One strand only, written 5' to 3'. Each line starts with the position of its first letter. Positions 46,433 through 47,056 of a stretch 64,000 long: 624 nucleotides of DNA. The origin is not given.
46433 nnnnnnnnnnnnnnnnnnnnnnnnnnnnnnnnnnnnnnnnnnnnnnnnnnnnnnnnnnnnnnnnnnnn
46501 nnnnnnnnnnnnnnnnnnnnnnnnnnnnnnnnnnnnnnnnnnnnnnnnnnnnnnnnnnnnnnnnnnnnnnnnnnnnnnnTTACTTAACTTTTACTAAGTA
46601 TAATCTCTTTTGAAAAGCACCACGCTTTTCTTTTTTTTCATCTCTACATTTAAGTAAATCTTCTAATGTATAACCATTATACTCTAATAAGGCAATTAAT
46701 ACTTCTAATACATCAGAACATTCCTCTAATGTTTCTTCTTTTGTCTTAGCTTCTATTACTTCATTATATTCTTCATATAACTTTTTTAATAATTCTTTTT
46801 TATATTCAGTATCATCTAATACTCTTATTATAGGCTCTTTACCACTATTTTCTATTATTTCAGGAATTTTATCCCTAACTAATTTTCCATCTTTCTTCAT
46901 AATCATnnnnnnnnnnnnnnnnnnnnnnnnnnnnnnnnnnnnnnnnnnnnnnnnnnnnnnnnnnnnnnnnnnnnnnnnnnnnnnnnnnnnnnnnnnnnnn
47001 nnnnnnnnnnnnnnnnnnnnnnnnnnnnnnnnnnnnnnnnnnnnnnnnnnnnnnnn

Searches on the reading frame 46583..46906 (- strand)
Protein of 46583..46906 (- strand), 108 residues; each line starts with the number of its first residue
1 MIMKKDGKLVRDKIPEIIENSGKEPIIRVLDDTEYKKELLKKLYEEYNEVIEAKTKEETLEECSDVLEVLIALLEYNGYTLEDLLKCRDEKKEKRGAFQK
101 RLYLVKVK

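Call 73: search_protein_families(library=pfam, max_evalue=0.01, proteins=[window:46583-46906:-])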
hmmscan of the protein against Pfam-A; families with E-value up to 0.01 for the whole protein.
window:46583-46906:- (108 aa): 1 family
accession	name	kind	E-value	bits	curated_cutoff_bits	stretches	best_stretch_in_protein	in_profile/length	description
PF01503.22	PRA-PH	-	7.5e-05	23.5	21.3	1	34-86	24-80/86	Phosphoribosyl-ATP pyrophosphohydrolase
